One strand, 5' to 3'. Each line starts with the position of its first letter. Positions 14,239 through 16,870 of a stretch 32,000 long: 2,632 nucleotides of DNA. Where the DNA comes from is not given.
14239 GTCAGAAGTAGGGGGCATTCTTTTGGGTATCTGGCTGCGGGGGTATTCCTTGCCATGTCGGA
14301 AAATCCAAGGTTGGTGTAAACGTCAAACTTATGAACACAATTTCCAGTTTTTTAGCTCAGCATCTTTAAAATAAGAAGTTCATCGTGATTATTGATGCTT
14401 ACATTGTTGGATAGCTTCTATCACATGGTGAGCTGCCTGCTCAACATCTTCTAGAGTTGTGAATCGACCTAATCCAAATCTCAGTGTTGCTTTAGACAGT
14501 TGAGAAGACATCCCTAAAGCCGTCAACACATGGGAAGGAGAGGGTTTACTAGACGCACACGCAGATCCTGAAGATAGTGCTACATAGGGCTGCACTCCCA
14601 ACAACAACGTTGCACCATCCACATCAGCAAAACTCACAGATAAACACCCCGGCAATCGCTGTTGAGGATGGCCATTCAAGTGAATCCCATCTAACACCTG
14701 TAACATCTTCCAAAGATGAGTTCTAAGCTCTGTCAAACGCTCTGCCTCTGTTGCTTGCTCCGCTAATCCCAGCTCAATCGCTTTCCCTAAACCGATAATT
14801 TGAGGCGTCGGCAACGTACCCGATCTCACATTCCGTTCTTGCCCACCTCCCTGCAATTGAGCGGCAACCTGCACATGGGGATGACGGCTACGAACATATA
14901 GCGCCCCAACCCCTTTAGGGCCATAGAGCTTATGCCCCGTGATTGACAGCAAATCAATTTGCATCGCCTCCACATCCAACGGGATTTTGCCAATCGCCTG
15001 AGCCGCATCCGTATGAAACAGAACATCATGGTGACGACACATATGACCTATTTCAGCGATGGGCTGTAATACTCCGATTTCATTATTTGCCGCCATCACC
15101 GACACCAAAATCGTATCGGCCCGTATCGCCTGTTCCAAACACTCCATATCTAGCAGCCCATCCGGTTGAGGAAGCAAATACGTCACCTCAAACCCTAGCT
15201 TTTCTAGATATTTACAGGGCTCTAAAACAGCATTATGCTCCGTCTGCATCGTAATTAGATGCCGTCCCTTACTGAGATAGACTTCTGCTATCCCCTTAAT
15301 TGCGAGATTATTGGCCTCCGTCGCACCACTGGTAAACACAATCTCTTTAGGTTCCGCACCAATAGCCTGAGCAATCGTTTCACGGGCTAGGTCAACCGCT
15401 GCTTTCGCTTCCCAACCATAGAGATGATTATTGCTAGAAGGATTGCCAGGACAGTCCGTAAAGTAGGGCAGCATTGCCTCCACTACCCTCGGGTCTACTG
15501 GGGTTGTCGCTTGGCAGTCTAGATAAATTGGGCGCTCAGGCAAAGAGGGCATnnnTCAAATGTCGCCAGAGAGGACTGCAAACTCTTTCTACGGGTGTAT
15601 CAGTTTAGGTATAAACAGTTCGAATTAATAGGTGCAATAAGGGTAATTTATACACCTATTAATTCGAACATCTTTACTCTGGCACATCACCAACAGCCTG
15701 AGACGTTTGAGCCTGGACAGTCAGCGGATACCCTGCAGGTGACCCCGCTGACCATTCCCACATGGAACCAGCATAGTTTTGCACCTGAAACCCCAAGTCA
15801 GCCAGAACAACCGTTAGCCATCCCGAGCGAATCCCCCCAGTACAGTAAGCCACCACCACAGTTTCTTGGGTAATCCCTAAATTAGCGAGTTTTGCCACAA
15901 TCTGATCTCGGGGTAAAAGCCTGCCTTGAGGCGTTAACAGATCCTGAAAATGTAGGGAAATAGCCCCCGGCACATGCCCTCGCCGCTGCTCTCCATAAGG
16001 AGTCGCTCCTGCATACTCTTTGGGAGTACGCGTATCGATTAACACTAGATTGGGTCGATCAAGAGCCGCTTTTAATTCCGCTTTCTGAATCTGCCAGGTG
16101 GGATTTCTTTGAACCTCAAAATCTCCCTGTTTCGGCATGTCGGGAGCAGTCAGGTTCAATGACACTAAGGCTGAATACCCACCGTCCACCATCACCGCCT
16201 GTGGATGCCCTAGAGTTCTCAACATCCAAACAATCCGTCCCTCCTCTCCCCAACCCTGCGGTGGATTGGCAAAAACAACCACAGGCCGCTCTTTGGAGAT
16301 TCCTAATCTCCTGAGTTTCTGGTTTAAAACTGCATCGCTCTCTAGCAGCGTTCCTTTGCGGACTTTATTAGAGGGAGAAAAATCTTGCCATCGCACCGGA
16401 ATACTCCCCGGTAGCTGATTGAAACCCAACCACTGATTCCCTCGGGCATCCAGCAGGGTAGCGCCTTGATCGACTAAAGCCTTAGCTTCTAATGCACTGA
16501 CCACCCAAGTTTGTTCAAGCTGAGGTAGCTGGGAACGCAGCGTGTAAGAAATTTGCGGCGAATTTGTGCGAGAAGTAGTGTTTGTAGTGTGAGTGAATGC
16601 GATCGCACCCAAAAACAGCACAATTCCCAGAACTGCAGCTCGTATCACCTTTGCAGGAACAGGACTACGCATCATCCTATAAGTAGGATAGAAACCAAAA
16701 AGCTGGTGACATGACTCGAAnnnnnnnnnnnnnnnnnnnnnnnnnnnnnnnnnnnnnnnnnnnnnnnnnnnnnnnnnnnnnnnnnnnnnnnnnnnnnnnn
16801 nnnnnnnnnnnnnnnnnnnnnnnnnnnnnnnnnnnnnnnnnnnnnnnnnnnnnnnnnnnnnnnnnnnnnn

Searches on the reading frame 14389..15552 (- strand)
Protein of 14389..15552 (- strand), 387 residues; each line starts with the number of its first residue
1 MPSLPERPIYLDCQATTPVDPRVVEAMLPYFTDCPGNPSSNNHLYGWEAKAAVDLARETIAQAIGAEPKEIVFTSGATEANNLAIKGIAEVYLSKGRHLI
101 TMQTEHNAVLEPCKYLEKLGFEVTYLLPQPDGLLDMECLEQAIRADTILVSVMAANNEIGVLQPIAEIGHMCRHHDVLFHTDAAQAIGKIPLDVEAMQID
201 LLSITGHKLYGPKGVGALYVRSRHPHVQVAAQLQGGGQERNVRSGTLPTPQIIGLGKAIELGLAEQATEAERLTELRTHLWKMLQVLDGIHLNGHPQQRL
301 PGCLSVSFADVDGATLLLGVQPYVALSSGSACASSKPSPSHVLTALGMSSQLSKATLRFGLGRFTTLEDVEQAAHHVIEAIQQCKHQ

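Call 8: search_protein_families(library=pfam, proteins=[window:14389-15552:-], max_evalue=0.001)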
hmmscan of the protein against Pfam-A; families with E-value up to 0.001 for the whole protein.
window:14389-15552:- (387 aa): 3 families
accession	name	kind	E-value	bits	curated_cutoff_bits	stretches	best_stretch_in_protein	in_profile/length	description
PF00266.25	Aminotran_5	-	1.3e-86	291.4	21.5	1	9-372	1-370/371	Aminotransferase class-V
PF01212.27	Beta_elim_lyase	-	1.4e-06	28.3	27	1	57-185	38-171/288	Beta-eliminating lyase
PF01041.23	DegT_DnrJ_EryC1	-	2.8e-05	23.9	19.8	1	69-188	40-151/360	DegT/DnrJ/EryC1/StrS aminotransferase family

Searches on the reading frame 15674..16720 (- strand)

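Call 8: search_protein_families(library=pfam, proteins=[window:15674-16720:-], max_evalue=0.001)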
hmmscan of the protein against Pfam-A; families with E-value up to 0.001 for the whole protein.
window:15674-16720:- (348 aa): 1 family
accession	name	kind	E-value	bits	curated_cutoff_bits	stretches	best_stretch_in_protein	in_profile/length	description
PF00581.25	Rhodanese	-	1.6e-24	86.7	22.2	2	214-325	3-101/102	Rhodanese-like domain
